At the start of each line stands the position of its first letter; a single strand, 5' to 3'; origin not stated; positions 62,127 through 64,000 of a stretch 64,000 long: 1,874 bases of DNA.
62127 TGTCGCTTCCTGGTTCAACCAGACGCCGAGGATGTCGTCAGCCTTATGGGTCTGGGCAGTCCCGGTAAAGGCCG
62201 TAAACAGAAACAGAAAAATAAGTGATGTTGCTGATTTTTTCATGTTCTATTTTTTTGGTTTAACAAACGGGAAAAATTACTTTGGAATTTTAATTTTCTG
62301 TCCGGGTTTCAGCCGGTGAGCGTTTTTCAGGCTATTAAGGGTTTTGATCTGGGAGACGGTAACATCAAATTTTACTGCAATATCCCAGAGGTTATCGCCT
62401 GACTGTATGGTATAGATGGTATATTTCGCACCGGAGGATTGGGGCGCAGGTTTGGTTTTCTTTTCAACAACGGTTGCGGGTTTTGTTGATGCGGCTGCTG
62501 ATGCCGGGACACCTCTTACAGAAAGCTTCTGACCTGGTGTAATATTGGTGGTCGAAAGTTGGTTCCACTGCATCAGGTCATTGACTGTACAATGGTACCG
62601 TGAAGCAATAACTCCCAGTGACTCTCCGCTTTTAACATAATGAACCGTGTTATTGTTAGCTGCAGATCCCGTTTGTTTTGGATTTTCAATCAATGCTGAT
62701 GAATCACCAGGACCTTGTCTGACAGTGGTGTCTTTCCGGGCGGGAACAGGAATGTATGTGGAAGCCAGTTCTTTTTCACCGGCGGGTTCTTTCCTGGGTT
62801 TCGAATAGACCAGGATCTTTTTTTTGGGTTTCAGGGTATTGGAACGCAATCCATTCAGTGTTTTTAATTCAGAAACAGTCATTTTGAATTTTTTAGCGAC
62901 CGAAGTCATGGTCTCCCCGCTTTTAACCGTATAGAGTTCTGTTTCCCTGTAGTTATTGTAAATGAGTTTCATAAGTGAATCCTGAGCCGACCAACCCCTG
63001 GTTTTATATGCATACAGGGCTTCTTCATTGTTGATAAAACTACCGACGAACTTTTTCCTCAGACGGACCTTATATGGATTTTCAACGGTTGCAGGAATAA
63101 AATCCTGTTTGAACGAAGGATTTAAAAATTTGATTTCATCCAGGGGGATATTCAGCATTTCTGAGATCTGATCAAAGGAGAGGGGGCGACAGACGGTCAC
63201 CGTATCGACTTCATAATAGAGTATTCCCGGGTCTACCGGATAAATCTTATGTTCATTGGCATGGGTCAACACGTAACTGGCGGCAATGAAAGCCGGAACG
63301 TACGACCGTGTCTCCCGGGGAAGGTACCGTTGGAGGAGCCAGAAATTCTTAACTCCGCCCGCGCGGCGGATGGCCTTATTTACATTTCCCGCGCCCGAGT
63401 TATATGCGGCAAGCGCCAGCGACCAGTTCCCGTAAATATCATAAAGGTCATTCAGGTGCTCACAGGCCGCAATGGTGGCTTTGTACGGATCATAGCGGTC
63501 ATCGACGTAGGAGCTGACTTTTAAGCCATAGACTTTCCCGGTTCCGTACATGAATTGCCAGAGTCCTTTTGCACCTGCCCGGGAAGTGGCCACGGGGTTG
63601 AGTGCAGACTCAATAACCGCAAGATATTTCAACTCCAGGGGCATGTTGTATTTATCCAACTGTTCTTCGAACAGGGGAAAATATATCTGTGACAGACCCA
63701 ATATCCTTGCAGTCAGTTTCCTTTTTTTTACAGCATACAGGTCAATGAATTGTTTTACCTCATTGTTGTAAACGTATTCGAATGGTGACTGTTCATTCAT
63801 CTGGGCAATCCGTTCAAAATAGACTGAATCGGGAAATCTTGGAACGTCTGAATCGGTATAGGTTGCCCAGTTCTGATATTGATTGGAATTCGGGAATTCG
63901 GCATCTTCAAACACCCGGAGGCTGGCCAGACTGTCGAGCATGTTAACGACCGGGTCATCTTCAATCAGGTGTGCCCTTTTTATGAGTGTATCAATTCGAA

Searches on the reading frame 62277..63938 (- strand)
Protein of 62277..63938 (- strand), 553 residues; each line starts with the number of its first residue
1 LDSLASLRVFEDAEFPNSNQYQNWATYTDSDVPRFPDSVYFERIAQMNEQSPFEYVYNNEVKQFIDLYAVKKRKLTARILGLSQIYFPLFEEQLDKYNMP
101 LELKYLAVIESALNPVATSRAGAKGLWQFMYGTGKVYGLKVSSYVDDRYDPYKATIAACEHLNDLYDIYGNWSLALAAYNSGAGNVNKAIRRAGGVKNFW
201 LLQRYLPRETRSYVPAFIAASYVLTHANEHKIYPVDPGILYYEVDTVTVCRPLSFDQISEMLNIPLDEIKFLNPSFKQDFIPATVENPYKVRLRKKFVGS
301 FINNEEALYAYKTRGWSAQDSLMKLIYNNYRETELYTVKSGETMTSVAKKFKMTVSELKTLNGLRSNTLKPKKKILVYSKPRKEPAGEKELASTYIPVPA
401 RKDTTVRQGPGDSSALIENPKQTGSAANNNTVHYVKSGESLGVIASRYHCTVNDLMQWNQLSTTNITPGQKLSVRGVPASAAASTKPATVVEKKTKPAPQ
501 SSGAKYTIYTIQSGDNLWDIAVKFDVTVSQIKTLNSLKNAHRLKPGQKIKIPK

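Call 54: search_protein_families(library=pfam, proteins=[window:62277-63938:-], max_evalue=0.00001)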
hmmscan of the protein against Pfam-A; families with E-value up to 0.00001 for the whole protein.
window:62277-63938:- (553 aa): 4 families
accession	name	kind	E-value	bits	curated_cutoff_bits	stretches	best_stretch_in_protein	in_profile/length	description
PF01476.26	LysM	-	7.2e-46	154.3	20.9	3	509-552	1-43/43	LysM domain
PF01464.25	SLT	-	2.8e-28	98.3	21.3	1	92-195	6-110/117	Transglycosylase SLT domain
PF23473.1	LysM3_LYK4_5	-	2.2e-09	37.7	29.3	0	336-371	5-40/48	LYK4/5 LysM3 domain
PF23446.1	LysM1_NFP_LYK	-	4.4e-08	34.3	36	0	506-552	5-54/60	NFP/LYK LysM1 domain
